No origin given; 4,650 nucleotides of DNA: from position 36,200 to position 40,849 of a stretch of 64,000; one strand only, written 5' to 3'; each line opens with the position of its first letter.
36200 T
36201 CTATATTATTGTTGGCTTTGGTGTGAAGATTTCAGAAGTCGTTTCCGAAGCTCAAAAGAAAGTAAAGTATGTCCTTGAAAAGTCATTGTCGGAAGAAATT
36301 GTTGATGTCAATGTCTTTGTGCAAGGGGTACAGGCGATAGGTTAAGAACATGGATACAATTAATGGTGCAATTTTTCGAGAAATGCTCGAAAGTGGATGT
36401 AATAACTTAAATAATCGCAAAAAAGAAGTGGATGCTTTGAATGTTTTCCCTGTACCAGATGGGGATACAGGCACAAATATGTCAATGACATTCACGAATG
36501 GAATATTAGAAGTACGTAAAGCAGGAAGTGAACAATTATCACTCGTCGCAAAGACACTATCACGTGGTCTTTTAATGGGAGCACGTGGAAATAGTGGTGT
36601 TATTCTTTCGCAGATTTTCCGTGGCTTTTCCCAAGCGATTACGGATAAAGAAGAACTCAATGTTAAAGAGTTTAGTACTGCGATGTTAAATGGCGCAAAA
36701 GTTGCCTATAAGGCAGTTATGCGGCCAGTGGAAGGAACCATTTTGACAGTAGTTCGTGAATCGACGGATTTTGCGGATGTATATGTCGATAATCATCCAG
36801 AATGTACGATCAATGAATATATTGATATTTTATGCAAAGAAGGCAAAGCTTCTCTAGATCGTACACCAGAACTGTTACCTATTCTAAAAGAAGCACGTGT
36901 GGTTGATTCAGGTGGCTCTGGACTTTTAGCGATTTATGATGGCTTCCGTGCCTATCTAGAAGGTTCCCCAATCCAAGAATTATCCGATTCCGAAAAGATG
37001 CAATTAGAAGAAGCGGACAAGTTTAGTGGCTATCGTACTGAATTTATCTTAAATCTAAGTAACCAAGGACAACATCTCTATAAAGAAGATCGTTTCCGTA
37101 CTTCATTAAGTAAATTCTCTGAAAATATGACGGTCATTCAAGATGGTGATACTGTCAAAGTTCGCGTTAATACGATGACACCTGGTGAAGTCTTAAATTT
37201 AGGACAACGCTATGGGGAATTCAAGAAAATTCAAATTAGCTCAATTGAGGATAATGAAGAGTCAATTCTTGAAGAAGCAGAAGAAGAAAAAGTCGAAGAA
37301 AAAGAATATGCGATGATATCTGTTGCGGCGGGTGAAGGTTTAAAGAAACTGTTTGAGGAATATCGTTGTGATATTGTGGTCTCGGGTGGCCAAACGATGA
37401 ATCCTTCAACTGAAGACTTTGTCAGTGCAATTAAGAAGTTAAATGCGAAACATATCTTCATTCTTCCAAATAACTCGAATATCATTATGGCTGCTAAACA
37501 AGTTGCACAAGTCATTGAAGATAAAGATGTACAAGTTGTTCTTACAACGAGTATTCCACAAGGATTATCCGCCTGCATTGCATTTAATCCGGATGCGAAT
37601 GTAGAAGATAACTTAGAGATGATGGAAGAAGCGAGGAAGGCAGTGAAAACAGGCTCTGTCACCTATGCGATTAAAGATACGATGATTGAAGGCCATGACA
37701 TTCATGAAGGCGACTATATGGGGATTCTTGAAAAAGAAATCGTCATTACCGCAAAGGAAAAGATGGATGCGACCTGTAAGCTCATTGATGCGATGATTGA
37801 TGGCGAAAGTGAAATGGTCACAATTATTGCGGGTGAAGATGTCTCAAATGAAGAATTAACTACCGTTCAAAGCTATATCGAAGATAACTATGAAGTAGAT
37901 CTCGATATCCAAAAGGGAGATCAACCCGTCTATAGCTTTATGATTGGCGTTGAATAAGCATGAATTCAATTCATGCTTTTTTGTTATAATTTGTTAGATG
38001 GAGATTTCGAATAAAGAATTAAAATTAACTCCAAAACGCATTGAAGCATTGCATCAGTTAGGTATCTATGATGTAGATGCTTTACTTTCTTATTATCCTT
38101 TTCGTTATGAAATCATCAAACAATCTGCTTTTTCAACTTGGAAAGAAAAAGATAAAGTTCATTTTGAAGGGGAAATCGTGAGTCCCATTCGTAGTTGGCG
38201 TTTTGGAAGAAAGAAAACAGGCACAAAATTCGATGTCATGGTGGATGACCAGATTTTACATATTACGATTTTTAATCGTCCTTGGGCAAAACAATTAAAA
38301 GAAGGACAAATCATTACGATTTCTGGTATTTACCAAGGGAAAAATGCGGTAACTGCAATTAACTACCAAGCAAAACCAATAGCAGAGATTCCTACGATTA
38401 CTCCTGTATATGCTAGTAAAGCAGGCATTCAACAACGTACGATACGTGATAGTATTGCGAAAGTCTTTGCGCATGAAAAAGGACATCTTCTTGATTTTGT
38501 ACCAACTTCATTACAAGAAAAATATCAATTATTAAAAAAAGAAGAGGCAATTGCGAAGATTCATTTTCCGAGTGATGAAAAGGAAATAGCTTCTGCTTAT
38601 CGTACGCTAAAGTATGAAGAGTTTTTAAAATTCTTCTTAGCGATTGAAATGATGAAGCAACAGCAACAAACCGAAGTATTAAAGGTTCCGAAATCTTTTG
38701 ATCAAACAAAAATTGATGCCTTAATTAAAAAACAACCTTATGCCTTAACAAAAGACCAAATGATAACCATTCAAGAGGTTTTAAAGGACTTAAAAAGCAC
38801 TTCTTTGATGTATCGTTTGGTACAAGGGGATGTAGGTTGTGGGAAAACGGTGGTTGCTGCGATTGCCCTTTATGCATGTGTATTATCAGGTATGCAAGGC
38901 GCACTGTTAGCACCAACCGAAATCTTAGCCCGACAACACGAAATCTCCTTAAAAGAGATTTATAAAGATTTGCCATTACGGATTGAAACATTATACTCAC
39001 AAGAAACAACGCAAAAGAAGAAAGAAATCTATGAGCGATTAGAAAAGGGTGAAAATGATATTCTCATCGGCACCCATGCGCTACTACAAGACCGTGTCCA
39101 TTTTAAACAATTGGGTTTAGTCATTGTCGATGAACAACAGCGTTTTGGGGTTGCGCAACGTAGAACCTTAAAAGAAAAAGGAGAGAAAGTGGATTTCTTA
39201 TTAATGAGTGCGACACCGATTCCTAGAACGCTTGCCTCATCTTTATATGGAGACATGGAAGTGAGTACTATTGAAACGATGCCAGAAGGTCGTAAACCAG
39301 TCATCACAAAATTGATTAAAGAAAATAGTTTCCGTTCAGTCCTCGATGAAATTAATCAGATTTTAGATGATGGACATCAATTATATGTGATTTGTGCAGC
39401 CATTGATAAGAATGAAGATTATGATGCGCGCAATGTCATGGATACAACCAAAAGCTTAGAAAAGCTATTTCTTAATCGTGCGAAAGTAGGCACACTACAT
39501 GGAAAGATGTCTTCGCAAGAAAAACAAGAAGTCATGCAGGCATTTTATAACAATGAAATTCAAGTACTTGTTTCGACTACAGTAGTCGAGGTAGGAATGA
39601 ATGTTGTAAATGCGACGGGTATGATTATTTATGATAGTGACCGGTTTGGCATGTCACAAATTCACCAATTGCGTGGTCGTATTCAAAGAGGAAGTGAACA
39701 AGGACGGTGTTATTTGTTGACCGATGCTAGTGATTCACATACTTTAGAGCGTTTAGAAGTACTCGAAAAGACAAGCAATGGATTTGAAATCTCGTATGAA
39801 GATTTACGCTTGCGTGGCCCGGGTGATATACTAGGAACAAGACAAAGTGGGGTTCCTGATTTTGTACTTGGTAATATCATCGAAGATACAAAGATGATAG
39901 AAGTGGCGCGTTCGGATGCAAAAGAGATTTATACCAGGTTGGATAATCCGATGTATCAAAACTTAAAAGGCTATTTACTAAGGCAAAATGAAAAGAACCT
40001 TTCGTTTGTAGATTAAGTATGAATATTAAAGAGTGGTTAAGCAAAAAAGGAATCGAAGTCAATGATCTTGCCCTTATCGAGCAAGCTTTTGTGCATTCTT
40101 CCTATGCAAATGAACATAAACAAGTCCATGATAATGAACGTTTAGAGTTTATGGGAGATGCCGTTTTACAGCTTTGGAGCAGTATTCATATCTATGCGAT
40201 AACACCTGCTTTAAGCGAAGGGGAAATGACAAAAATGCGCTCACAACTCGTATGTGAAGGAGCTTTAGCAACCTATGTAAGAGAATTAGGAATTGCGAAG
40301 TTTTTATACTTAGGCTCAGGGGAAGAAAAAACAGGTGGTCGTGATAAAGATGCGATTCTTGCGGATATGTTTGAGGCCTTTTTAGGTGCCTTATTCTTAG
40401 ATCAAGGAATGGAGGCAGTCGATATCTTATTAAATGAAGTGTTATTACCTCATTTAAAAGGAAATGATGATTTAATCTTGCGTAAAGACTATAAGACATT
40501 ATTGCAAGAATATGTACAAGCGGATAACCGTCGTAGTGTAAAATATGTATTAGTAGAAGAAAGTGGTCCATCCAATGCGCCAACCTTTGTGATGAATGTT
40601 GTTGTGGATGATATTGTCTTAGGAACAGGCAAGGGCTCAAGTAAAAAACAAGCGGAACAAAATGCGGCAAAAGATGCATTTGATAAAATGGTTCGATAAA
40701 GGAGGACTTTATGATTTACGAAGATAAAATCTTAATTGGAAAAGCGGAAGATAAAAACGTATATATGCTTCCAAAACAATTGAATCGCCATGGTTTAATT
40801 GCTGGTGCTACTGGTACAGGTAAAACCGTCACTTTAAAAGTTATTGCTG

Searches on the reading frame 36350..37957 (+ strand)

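Call 70: search_protein_families(library=pfam, proteins=[window:36350-37957:+], max_evalue=0.001)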
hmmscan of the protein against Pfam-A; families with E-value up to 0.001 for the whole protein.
window:36350-37957:+ (535 aa): 3 families
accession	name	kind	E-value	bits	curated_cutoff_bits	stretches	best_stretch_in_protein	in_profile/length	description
PF13684.11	FakA-like_C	-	2e-83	279.5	23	1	321-535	1-216/216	Fatty acid kinase subunit A-like, C-terminal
PF02734.22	Dak2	-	2.5e-39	135.4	27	1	34-200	1-173/174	DAK2 domain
PF21645.3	FakA-like_M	-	3.6e-14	52.8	24.9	1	227-304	3-78/80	Fatty acid kinase subunit A-like, middle domain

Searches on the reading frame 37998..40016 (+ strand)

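Call 70: search_protein_families(library=pfam, proteins=[window:37998-40016:+], max_evalue=0.001)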
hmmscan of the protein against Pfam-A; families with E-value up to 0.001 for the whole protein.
window:37998-40016:+ (672 aa): 7 families
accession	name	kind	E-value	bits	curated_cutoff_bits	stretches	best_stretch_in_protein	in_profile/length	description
PF00270.35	DEAD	-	3.1e-23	82.8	26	1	251-412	1-164/167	DEAD/DEAH box helicase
PF00271.37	Helicase_C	-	1.3e-20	74.1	23.5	1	466-564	7-108/110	Helicase conserved C-terminal domain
PF19833.4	RecG_dom3_C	-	3.8e-12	46.5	26.8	1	592-661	1-69/87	ATP-dependent DNA helicase RecG, domain 3, C-terminal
PF04851.21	ResIII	-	5.6e-08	33.3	22.5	1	250-407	4-162/164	Type III restriction enzyme, res subunit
PF07517.20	SecA_DEAD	-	6.8e-06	26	24.6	1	278-347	98-167/290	SecA DEAD-like domain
PF17191.10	RecG_wedge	-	2.6e-05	24.3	23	1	11-154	9-156/162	RecG wedge domain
PF22590.2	Cas3-like_C_2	-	0.00011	22.9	27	1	479-565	14-104/106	CRISPR-associated nuclease/helicase Cas3, C-terminal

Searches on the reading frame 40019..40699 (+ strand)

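Call 70: search_protein_families(library=pfam, proteins=[window:40019-40699:+], max_evalue=0.001)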
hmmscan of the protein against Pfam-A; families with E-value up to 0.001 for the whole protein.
window:40019-40699:+ (226 aa): 3 families
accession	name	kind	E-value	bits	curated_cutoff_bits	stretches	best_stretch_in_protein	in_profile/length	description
PF14622.11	Ribonucleas_3_3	-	1.4e-33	116.3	35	1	18-144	3-126/128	Ribonuclease-III-like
PF00636.31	Ribonuclease_3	-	2.9e-24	86.2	27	1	40-130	1-102/102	Ribonuclease III domain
PF00035.32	dsrm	-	1.2e-18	67.9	23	1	158-223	1-65/66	Double-stranded RNA binding motif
